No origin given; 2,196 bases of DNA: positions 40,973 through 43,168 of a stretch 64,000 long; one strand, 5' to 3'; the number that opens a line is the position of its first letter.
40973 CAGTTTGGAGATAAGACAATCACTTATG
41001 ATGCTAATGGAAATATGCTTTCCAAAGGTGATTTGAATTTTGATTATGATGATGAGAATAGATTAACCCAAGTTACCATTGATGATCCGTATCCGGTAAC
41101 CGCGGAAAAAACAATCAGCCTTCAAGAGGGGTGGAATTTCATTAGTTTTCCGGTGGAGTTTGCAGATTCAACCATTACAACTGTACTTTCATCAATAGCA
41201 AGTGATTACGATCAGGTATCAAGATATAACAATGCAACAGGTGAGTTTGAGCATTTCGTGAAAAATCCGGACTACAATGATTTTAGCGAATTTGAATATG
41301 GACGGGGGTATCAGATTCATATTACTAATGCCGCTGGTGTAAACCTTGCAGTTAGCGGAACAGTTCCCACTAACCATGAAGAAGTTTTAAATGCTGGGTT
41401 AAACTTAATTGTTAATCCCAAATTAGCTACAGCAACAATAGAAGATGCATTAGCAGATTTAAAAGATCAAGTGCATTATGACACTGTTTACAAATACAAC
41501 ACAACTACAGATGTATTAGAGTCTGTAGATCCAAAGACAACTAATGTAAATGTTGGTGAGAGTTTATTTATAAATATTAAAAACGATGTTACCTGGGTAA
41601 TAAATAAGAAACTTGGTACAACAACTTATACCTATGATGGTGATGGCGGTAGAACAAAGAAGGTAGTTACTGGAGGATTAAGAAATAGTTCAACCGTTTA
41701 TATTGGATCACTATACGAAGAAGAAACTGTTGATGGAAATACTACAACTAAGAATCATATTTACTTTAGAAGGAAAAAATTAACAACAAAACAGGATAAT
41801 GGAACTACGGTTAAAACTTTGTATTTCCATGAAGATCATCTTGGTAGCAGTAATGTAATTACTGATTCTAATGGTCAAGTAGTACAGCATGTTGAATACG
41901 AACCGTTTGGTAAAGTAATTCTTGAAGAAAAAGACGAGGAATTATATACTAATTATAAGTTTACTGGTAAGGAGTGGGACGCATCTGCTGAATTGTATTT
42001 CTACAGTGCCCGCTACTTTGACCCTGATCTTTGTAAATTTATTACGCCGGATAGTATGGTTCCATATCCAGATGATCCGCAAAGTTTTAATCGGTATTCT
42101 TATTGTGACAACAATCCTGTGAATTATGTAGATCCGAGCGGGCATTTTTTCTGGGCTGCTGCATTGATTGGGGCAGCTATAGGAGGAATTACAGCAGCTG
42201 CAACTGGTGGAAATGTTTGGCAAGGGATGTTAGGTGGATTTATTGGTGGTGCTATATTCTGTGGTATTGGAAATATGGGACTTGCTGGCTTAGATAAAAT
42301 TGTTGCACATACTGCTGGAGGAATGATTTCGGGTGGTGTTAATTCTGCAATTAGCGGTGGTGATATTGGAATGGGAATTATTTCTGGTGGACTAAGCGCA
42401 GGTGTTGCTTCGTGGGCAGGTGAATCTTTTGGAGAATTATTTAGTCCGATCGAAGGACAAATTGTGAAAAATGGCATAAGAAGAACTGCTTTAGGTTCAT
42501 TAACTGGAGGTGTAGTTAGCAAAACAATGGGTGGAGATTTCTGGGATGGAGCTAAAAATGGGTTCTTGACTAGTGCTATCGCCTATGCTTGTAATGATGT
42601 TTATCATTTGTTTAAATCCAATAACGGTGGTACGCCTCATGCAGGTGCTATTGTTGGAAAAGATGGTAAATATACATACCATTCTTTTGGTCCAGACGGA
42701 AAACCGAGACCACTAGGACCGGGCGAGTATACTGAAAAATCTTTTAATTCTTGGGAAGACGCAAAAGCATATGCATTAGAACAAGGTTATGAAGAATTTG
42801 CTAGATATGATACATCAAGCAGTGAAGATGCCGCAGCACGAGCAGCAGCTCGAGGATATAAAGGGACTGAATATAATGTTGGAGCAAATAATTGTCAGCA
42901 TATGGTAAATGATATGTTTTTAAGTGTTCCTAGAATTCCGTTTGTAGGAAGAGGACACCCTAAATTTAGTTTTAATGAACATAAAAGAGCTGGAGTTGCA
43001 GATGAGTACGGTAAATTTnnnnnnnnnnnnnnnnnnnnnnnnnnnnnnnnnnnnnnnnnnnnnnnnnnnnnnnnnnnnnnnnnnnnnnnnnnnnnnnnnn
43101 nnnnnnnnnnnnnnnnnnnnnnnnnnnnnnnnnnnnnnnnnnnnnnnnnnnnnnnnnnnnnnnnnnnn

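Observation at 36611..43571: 2137-aa RHS polymorphic toxin with an LRAT/NlpC-P60-like (HxG ... NCxH) C-terminal domain and overlapping immunity gene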

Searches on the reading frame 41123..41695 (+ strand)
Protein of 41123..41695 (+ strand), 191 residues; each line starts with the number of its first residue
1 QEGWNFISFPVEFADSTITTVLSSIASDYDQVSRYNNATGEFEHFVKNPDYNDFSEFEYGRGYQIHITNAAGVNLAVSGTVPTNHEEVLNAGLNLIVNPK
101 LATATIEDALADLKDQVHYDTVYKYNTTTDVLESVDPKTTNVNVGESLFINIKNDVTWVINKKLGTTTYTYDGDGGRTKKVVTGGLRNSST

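Call 66: search_protein_families(library=pfam, proteins=[window:41138-41680:+], max_evalue=0.1)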
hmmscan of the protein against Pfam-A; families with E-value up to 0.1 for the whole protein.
window:41138-41680:+ (181 aa): 1 family
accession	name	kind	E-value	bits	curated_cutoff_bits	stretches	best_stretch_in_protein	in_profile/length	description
PF11418.13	Scaffolding_pro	-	0.00033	21.6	25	1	77-143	4-66/100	Phi29 scaffolding protein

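Call 75: search_solved_structures(query=window:41123-41695:+, max_evalue=10)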
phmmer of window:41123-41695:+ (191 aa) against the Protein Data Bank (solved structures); distinct sequences matched with E-value up to 10: 1.
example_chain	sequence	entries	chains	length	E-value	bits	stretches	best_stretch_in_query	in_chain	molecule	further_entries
8hhd_A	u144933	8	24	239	0.1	15.7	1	23-81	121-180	Nucleotidyl transferase | N-acetylmuramate alpha-1-phosphate uridylyltransferase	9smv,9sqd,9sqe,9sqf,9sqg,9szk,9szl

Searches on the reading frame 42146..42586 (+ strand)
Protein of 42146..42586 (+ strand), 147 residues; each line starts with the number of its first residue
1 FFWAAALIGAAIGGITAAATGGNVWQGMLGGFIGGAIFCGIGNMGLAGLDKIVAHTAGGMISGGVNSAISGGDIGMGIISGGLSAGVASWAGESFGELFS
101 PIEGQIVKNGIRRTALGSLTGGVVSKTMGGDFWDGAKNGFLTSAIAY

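Call 66: search_protein_families(library=pfam, proteins=[window:42146-42586:+], max_evalue=0.1)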
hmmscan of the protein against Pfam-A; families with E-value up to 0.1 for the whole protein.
window:42146-42586:+ (147 aa): 1 family
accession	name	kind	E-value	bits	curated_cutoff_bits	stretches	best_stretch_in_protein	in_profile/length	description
PF04830.18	DUF637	-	0.036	14.3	26.6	0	52-136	84-165/168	Possible hemagglutinin (DUF637)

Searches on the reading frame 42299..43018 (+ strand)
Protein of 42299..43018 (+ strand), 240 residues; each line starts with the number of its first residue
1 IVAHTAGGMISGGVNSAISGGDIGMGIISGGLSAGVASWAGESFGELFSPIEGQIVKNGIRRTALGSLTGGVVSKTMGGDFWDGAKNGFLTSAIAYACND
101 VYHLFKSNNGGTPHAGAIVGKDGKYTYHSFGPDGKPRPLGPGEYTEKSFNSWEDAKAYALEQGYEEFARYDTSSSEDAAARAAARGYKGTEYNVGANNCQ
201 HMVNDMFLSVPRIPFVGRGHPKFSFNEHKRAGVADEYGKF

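Call 8: search_protein_families(library=pfam, proteins=[window:42299-43018:+], max_evalue=1)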
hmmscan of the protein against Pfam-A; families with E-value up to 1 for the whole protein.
window:42299-43018:+ (240 aa): 1 family
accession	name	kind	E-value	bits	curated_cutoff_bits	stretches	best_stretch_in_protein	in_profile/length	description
PF05903.20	Peptidase_C97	-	0.078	13.3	29.2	1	183-210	94-123/151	PPPDE putative peptidase domain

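Call 9: search_protein_families(library=ncbifam, proteins=[window:42299-43018:+], max_evalue=1)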
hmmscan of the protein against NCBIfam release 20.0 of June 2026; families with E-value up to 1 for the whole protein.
window:42299-43018:+ (240 aa): 0 families
